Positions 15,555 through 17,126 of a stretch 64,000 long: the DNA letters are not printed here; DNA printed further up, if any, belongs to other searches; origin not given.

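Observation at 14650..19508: Candidate undescribed defence operon: RloC-like zinc-hook ATPase/anticodon nuclease coupled to a DUF2130 coiled-coil PD-(D/E)xK protein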

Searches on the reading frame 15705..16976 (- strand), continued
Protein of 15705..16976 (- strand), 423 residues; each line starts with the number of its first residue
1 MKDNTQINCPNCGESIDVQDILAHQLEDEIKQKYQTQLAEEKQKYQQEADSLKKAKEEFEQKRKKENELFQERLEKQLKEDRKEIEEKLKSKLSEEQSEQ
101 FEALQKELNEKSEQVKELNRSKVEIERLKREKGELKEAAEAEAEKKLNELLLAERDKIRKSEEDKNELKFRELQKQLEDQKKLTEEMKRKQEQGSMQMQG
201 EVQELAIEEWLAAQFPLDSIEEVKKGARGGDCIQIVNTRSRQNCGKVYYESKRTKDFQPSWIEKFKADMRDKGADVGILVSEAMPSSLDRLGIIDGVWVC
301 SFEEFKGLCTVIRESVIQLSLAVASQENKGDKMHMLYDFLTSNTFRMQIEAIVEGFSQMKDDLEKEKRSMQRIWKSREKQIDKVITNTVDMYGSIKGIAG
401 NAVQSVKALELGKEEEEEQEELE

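Call 82: search_dna_similar(query=window:15705-16976:-, collection=plasmids, mode=protein, max_rows=40, max_evalue=1e-10)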
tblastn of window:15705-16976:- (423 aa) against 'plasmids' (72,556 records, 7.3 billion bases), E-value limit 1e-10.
Records with a match: 44; places in all: 54; records where one place covers at least 80% of the query: 33.
Best place of each record, by identity: <60% 44.
By first word of the organism name: Bradyrhizobium 30; Mesorhizobium 3; Aminobacter 3; Chryseobacterium 2; Sulfurimonas 2; Granulicella 2; Aliarcobacter 1; Skermanella 1.
By predicted mobility (MOB-suite, as given by PLSDB): conjugative 19; non-mobilizable 17; mobilizable 8.
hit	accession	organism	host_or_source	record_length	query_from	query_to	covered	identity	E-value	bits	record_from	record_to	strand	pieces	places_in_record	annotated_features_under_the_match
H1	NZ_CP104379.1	Aliarcobacter butzleri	poultry meat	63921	1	408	96%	57.3%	3e-134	432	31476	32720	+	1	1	DUF2130 domain-containing protein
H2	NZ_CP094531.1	Chryseobacterium oryzae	Single cell,Andong Sikhe (Andong rice ...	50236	1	403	95%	48.1%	5e-86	293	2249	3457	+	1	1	DUF2130 domain-containing protein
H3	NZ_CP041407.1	Sulfurimonas paralvinellae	polychaetes,hydrothermal vent ...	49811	1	408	96%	45.7%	7e-104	345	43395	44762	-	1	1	DUF2130 domain-containing protein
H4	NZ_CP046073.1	Sulfurimonas aquatica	cell culture,lake water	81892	1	408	96%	45.6%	3e-98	328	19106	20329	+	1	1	DUF2130 domain-containing protein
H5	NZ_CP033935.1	Chryseobacterium balustinum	fish,pure isolate,blood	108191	1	403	95%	45.8%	8e-84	287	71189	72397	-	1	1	DUF2130 domain-containing protein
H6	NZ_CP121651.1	Bradyrhizobium sp. CB82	Stylosanthes guianensis,cell culture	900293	4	408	96%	34.1%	1e-53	199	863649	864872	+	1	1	DUF2130 domain-containing protein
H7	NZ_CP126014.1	Bradyrhizobium japonicum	Glycine max,soybean,root nodule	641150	4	408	96%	33.1%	1e-56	208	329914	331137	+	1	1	DUF2130 domain-containing protein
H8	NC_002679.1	Mesorhizobium japonicum MAFF 303099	-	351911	7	406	95%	33.2%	8e-54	200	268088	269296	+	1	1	DUF2130 domain-containing protein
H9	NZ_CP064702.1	Bradyrhizobium sp. 172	Acmispon strigosus,cell culture,root ...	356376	7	408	95%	32.8%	5e-53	197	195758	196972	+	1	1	DUF2130 domain-containing protein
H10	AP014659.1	Bradyrhizobium diazoefficiens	-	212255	7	408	95%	32.3%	6e-56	206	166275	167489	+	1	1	uncharacterized protein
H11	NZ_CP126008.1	Bradyrhizobium elkanii USDA 94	Glycine max,soybean,root nodule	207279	7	408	95%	32.3%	1e-55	205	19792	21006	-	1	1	DUF2130 domain-containing protein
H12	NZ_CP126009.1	Bradyrhizobium elkanii USDA 94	Glycine max,soybean,root nodule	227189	7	408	95%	32.3%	1e-55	205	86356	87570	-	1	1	DUF2130 domain-containing protein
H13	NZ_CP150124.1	Bradyrhizobium ottawaense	-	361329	7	408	95%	32.3%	1e-53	199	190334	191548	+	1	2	DUF2130 domain-containing protein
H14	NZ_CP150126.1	Bradyrhizobium ottawaense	Glycine max cv. AC Orford,cell ...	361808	7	408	95%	32.3%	1e-53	199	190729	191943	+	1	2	DUF2130 domain-containing protein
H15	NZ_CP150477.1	Bradyrhizobium ottawaense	Glycine max cv. AC Orford,cell culture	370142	7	408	95%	32.3%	1e-53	199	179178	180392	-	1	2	DUF2130 domain-containing protein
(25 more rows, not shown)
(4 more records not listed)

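Call 83: search_dna_similar(query=window:15705-16976:-, collection=phages, mode=protein, max_rows=30, max_evalue=1e-10)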
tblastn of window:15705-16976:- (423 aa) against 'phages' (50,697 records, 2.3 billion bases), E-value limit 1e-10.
Records with a match: 7; places in all: 7; records where one place covers at least 80% of the query: 0.
Best place of each record, by identity: <60% 7.
By first word of the organism name: Bacteriophage 7.
By host as written in the record: Helicobacter heilmannii 6; Helicobacter heilmannii ASB1.4 1.
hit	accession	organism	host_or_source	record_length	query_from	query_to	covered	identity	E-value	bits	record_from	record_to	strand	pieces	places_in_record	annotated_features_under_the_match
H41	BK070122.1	Bacteriophage sp.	Helicobacter heilmannii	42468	158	407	59%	43.0%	1e-63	227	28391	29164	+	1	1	hypothetical protein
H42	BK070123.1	Bacteriophage sp.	Helicobacter heilmannii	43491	158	407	59%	43.0%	1e-63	227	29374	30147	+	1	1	hypothetical protein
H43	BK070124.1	Bacteriophage sp.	Helicobacter heilmannii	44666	158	407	59%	43.0%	1e-63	227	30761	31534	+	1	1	hypothetical protein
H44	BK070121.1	Bacteriophage sp.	Helicobacter heilmannii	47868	158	407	59%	43.0%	1e-63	227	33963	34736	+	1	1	hypothetical protein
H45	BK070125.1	Bacteriophage sp.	Helicobacter heilmannii ASB1.4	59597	158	407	59%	43.0%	1e-63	227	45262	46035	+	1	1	hypothetical protein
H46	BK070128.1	Bacteriophage sp.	Helicobacter heilmannii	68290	158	407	59%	43.0%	1e-63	227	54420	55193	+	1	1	hypothetical protein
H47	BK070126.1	Bacteriophage sp.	Helicobacter heilmannii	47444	158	407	59%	43.0%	2e-63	227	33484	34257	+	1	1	hypothetical protein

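Call 84: get_annotated_region(hit=H1, flank=7000)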
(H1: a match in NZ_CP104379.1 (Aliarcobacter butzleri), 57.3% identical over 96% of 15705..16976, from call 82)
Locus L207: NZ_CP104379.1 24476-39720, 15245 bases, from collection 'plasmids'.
description: Aliarcobacter butzleri strain P1100 plasmid p63_DSM_105472, complete sequence
organism: Aliarcobacter butzleri (NCBI taxid 28197)
taxonomy: Bacteria; Campylobacterota; Epsilonproteobacteria; Campylobacterales; Arcobacteraceae; Aliarcobacter; Aliarcobacter butzleri
host: -; source: poultry meat; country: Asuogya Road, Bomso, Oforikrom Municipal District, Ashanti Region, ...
typing (MOB-suite, as given by PLSDB): non-mobilizable
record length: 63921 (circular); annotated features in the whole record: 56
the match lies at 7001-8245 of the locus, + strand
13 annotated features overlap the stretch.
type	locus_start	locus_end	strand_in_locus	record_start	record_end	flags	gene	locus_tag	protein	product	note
CDS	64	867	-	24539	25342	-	-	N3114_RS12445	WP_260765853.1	WYL domain-containing protein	-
CDS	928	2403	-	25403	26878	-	-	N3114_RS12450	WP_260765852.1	DUF2779 domain-containing protein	-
CDS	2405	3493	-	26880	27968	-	-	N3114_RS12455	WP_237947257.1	PD-(D/E)XK nuclease family protein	-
CDS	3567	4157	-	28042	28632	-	-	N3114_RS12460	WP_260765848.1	DnaB helicase C-terminal domain-containing protein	-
CDS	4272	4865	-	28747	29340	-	-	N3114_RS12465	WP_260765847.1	hypothetical protein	-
CDS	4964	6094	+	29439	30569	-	-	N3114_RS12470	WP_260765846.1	hypothetical protein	-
CDS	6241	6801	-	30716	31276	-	-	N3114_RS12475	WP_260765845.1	recombinase family protein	GO:0006310 - DNA recombination [Evidence IEA]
CDS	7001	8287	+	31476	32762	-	-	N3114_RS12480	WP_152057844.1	DUF2130 domain-containing protein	-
CDS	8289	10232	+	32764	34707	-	-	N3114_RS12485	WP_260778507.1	ATP-dependent endonuclease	-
CDS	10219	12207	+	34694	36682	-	-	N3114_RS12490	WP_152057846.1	UvrD-helicase domain-containing protein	-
CDS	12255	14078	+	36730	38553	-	-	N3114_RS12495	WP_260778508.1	site-specific DNA-methyltransferase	GO:0006306 - DNA methylation [Evidence IEA]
CDS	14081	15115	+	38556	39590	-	-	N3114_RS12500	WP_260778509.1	virulence RhuM family protein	-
CDS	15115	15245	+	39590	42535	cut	-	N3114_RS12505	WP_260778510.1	DEAD/DEAH box helicase family protein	-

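Call 85: get_annotated_region(hit=H2, flank=7000)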
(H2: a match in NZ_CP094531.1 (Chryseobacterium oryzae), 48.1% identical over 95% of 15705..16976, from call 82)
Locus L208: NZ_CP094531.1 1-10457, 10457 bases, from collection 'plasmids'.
description: Chryseobacterium oryzae strain ADR-1 plasmid unnamed2, complete sequence
organism: Chryseobacterium oryzae (NCBI taxid 2929799)
taxonomy: Bacteria; Bacteroidota; Flavobacteriia; Flavobacteriales; Weeksellaceae; Chryseobacterium; Chryseobacterium oryzae
host: -; source: Single cell,Andong Sikhe (Andong rice punch); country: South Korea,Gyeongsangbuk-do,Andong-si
typing (MOB-suite, as given by PLSDB): non-mobilizable
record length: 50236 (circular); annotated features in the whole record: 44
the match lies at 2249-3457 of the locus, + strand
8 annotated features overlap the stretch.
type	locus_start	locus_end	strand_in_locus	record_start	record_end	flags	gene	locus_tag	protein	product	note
CDS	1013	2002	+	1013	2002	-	-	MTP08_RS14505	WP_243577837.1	WYL domain-containing protein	-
CDS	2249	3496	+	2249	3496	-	-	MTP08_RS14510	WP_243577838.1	DUF2130 domain-containing protein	-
CDS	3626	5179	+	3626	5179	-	-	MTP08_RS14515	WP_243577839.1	class I SAM-dependent DNA methyltransferase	-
CDS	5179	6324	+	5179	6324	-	-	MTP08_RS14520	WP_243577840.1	restriction endonuclease subunit S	-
CDS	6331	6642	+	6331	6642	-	-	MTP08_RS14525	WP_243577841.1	hypothetical protein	-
CDS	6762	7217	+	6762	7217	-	-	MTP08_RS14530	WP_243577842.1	helix-turn-helix domain-containing protein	-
CDS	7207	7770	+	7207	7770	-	-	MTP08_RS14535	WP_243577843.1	PIN domain-containing protein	-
CDS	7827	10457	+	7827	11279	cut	-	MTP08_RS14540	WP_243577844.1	DEAD/DEAH box helicase family protein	-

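Call 86: get_annotated_region(hit=H3, flank=7000)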
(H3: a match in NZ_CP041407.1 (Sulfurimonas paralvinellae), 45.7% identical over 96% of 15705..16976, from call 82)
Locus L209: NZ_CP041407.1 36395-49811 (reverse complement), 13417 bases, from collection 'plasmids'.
description: Sulfurimonas paralvinellae strain GO25 plasmid unnamed, complete sequence
organism: Sulfurimonas paralvinellae (NCBI taxid 317658)
taxonomy: Bacteria; Campylobacterota; Epsilonproteobacteria; Campylobacterales; Sulfurimonadaceae; Sulfurimonas; Sulfurimonas paralvinellae
host: -; source: polychaetes,hydrothermal vent polychaetes; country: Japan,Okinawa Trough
typing (MOB-suite, as given by PLSDB): non-mobilizable
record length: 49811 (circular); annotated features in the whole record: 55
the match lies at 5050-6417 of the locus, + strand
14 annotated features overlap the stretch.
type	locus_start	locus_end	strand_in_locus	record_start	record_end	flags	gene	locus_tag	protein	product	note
CDS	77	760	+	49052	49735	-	-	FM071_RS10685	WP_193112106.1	ParA family protein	-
CDS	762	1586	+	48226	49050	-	-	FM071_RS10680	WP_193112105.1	ParB/RepB/Spo0J family partition protein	GO:0007059 - chromosome segregation [Evidence IEA]; GO:0000910 - cytokinesis [Evidence IEA]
CDS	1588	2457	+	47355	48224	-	-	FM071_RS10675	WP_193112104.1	hypothetical protein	-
CDS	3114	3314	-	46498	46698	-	-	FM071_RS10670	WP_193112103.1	helix-turn-helix domain-containing protein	-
CDS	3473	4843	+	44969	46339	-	-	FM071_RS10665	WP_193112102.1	hypothetical protein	-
CDS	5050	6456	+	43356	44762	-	-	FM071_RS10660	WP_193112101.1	DUF2130 domain-containing protein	-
CDS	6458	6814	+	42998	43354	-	-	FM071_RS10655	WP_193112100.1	gamma-glutamylcyclotransferase family protein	-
CDS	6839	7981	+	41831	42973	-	-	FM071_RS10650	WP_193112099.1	reverse transcriptase-like protein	-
CDS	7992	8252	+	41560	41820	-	-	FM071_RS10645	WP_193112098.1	hypothetical protein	-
CDS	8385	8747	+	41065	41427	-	-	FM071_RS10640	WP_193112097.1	winged helix-turn-helix domain-containing protein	-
CDS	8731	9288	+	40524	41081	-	-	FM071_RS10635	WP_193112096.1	hypothetical protein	-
CDS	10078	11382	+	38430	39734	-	-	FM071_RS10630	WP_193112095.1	hypothetical protein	-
CDS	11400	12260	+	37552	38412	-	-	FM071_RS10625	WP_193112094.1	hypothetical protein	-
CDS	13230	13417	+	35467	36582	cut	-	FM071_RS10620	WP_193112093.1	ATP-binding protein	-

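Call 87: get_annotated_region(hit=H7, flank=7000)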
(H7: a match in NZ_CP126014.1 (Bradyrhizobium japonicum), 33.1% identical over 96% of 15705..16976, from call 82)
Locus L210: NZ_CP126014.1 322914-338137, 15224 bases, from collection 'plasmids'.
description: Bradyrhizobium japonicum strain S11L-Bj plasmid pS11L-1, complete sequence
organism: Bradyrhizobium japonicum (NCBI taxid 375)
taxonomy: Bacteria; Pseudomonadota; Alphaproteobacteria; Hyphomicrobiales; Nitrobacteraceae; Bradyrhizobium; Bradyrhizobium japonicum
host: -; source: Glycine max,soybean,root nodule; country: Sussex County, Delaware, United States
typing (MOB-suite, as given by PLSDB): conjugative; replicon rep_cluster_506; relaxase MOBP; mating-pair formation MPF_T
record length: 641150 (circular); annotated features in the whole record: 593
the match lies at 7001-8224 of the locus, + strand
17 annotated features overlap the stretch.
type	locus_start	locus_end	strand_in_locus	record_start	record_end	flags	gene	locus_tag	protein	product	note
CDS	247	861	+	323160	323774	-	-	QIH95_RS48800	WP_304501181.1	hypothetical protein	-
CDS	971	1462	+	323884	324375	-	-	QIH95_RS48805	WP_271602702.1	MarR family transcriptional regulator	GO:0006355 - regulation of DNA-templated transcription [Evidence IEA]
CDS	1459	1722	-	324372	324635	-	-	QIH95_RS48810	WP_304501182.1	hypothetical protein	-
CDS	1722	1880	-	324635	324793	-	-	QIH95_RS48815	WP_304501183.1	hypothetical protein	-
CDS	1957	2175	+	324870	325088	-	-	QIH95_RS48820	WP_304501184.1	outer membrane beta-barrel protein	-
CDS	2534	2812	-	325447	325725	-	-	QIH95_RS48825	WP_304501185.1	hypothetical protein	-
CDS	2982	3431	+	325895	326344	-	-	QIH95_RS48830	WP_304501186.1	hypothetical protein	-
CDS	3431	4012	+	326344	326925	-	-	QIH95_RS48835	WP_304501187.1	hypothetical protein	-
CDS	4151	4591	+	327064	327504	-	-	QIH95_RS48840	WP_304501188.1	hypothetical protein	-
CDS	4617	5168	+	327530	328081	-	-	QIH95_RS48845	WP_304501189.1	hypothetical protein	-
CDS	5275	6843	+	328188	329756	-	-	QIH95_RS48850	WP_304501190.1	AAA family ATPase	-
CDS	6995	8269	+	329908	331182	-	-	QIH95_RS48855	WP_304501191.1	DUF2130 domain-containing protein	-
CDS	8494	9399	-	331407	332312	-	-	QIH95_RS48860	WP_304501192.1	hypothetical protein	-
CDS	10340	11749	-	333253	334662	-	-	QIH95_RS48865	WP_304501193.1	nuclease PIN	-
CDS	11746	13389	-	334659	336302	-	-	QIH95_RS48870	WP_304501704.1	SIR2 family protein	-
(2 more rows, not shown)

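Call 90: get_annotated_region(hit=H4, flank=6000)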
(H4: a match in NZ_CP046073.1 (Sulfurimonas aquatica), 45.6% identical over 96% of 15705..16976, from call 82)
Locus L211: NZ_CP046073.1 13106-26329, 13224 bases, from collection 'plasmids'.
description: Sulfurimonas aquatica strain H1576 plasmid pSULFM1, complete sequence
organism: Sulfurimonas aquatica (NCBI taxid 2672570)
taxonomy: Bacteria; Campylobacterota; Epsilonproteobacteria; Campylobacterales; Sulfurimonadaceae; Sulfurimonas; Sulfurimonas aquatica
host: -; source: cell culture,lake water; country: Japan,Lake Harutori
typing (MOB-suite, as given by PLSDB): non-mobilizable
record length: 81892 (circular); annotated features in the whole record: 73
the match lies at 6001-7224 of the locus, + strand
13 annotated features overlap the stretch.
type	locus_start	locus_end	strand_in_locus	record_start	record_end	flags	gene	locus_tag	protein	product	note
CDS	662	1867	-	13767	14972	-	-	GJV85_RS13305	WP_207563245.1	Fic family protein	-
CDS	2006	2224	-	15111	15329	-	-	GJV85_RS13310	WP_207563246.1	XRE family transcriptional regulator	-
CDS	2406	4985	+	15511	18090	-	-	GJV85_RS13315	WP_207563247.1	hypothetical protein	-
CDS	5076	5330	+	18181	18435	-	-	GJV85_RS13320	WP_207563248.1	WGR domain-containing protein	-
CDS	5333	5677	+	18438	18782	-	-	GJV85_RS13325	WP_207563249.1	hypothetical protein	-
CDS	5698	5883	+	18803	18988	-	-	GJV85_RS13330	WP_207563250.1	hypothetical protein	-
CDS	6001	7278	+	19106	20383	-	-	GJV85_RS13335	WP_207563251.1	DUF2130 domain-containing protein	-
CDS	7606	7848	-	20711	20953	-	-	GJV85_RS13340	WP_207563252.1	helix-turn-helix transcriptional regulator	-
CDS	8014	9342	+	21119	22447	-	-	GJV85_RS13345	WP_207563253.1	hypothetical protein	-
CDS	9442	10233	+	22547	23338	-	-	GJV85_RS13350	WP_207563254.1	hypothetical protein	-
CDS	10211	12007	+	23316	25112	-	-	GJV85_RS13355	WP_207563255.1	caspase family protein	GO:0006508 - proteolysis [Evidence IEA]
CDS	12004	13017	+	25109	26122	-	-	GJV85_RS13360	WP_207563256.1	LPP20 family lipoprotein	-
CDS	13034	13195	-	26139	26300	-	-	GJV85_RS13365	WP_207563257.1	hypothetical protein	-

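Call 91: get_annotated_region(hit=H5, flank=6000)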
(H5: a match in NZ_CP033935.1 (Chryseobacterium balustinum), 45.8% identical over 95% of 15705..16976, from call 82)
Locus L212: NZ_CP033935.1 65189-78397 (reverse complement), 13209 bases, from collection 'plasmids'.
description: Chryseobacterium balustinum strain KC_1863 plasmid unnamed, complete sequence
organism: Chryseobacterium balustinum (NCBI taxid 246)
taxonomy: Bacteria; Bacteroidota; Flavobacteriia; Flavobacteriales; Weeksellaceae; Chryseobacterium; Chryseobacterium balustinum
host: -; source: fish,pure isolate,blood; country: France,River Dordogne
typing (MOB-suite, as given by PLSDB): non-mobilizable
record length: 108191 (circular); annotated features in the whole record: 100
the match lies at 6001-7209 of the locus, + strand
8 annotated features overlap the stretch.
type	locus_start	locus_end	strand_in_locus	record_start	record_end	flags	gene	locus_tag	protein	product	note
CDS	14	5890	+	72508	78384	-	-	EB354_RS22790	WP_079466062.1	DEAD/DEAH box helicase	-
CDS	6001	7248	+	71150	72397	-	-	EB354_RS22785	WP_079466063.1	DUF2130 domain-containing protein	-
CDS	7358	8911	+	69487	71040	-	-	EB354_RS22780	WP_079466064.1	class I SAM-dependent DNA methyltransferase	-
CDS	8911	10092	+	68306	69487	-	-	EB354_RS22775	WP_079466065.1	restriction endonuclease subunit S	GO:0006304 - DNA modification [Evidence IEA]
CDS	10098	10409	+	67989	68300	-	-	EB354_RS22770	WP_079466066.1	hypothetical protein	-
CDS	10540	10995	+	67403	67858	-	-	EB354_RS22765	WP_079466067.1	helix-turn-helix domain-containing protein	-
CDS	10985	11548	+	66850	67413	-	-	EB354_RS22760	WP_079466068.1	PIN domain-containing protein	-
CDS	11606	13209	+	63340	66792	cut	-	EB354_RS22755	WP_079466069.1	DEAD/DEAH box helicase family protein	-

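Call 92: get_annotated_region(hit=H8, flank=6000)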
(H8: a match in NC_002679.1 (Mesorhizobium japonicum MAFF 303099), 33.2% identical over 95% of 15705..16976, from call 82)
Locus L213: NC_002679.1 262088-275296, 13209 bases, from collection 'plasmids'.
description: Mesorhizobium japonicum MAFF 303099 plasmid pMLa, complete sequence
organism: Mesorhizobium japonicum MAFF 303099 (NCBI taxid 266835)
taxonomy: Bacteria; Pseudomonadota; Alphaproteobacteria; Hyphomicrobiales; Phyllobacteriaceae; Mesorhizobium; Mesorhizobium japonicum; Mesorhizobium japonicum MAFF 303099
host: -; source: -; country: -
typing (MOB-suite, as given by PLSDB): conjugative; relaxase MOBP,MOBP; mating-pair formation MPF_T
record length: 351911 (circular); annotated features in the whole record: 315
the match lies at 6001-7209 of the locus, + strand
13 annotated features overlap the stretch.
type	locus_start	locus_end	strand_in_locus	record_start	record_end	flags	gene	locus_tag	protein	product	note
CDS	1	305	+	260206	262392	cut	-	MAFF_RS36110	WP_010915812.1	tetratricopeptide repeat protein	-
CDS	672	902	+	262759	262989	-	-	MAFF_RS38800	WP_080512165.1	XRE family transcriptional regulator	-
CDS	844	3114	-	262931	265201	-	-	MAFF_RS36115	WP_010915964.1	relaxase/mobilization nuclease domain-containing protein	-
CDS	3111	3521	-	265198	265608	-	-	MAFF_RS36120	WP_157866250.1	hypothetical protein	-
CDS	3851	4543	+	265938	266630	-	-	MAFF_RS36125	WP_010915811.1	ParA family protein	-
CDS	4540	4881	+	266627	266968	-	-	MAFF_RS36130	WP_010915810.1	hypothetical protein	-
CDS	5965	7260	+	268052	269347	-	-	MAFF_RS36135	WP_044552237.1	DUF2130 domain-containing protein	-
CDS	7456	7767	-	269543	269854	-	-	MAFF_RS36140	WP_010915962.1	DUF736 domain-containing protein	-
CDS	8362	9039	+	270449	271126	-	-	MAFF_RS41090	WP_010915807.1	hypothetical protein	-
CDS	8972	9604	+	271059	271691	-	-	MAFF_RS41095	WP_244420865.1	hypothetical protein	-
CDS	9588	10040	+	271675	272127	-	-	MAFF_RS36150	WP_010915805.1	hypothetical protein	-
CDS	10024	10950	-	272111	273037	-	-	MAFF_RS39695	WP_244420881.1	zincin-like metallopeptidase domain-containing protein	-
CDS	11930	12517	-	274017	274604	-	-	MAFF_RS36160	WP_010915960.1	hypothetical protein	-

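Call 93: get_annotated_region(hit=H41, flank=6000)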
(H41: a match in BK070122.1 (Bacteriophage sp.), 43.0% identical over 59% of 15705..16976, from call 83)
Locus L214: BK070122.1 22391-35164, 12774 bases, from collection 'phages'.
description: TPA_asm: Bacteriophage sp. isolate Hheilmannii35817_11 prophage genomic sequence.
organism: Bacteriophage sp. (NCBI taxid 38018)
taxonomy: Viruses
host: Helicobacter heilmannii; source: -; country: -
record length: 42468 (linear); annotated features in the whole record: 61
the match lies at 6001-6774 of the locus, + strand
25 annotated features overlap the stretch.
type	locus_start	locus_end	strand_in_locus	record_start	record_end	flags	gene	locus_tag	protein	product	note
CDS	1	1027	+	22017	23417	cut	-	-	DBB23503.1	hypothetical protein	-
CDS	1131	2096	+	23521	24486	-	-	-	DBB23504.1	hypothetical protein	-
CDS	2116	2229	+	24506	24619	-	-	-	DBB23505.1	hypothetical protein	-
CDS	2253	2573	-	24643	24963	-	-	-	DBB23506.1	hypothetical protein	-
CDS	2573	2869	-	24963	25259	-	-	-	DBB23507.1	hypothetical protein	-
CDS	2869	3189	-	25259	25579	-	-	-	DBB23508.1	hypothetical protein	-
CDS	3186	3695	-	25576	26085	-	-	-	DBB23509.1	hypothetical protein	-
CDS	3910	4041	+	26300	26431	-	-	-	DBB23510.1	hypothetical protein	-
CDS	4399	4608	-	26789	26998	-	-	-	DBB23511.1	hypothetical protein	-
CDS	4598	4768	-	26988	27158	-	-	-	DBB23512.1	hypothetical protein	-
CDS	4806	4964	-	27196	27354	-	-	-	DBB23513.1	hypothetical protein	-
CDS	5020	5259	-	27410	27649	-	-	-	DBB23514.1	Plasmid partitioning protein ParA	-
CDS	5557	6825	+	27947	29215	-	-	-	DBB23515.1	hypothetical protein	-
CDS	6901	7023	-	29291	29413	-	-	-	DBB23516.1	hypothetical protein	-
CDS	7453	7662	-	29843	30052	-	-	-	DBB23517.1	hypothetical protein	-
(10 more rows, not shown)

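Call 102: find_encoding_contigs(protein=P0001, flank=10000, max_places=2)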
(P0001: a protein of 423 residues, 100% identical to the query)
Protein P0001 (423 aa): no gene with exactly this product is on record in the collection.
